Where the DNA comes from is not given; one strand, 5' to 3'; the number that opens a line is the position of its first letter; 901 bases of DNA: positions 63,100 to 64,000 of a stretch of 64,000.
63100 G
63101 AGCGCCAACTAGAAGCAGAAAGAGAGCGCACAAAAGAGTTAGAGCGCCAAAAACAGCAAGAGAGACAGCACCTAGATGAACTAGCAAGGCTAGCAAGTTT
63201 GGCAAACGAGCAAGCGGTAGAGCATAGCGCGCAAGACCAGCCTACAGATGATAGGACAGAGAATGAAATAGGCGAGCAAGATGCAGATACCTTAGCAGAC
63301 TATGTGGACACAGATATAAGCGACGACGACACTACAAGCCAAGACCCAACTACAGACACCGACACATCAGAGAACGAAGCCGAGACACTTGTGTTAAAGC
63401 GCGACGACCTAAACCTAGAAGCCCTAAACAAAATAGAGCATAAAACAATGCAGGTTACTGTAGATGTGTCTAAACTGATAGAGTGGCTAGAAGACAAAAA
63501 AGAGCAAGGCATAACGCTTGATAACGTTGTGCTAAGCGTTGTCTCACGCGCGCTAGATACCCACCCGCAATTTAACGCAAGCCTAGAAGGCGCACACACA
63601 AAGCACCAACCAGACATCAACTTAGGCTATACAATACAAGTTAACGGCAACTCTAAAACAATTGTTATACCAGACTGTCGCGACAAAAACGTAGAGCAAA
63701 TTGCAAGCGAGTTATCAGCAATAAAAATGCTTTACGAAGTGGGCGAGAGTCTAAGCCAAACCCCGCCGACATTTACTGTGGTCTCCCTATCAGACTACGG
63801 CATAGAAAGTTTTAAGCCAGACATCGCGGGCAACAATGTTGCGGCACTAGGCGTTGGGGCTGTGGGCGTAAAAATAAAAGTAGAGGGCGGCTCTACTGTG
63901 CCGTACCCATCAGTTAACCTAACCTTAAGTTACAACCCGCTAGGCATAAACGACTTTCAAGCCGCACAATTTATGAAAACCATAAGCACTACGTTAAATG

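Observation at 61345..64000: E2 acyltransferase-like pseudoenzyme: a PSBD, a charged linker of roughly 680 aa and a His-less catalytic domain, missed by the ORF track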

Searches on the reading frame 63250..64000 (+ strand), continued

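Call 80: search_protein_families(library=pfam, proteins=[L006:3-170:+, L007:1-339:+, L002:12383-13060:+, L002:13636-14400:+], max_evalue=0.1)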
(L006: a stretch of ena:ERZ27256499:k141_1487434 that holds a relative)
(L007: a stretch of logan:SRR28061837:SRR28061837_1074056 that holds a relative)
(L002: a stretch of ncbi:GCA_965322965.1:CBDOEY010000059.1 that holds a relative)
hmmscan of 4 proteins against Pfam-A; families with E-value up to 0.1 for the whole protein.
L006:3-170:+ (55 aa): 1 family
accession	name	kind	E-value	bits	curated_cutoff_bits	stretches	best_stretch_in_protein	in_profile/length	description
PF22613.1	Transketolase_C_1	-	7.4e-05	23.4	27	1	2-36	79-113/113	Transketolase-like TK C-terminal domain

L007:1-339:+ (112 aa): 0 families

L002:12383-13060:+ (225 aa): 0 families

L002:13636-14400:+ (254 aa): 0 families

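Call 87: find_related_loci(query=window:63322-64000:+, collection=viral_contigs, flank=5000)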
Query window:63322-64000:+ (226 aa) in viral_contigs; peptide patterns used: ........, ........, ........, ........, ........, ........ (x = any residue, [..] = any of these).
2 stretches matched a pattern, but none encodes a relative of the query by tblastn (E <= 1e-3).
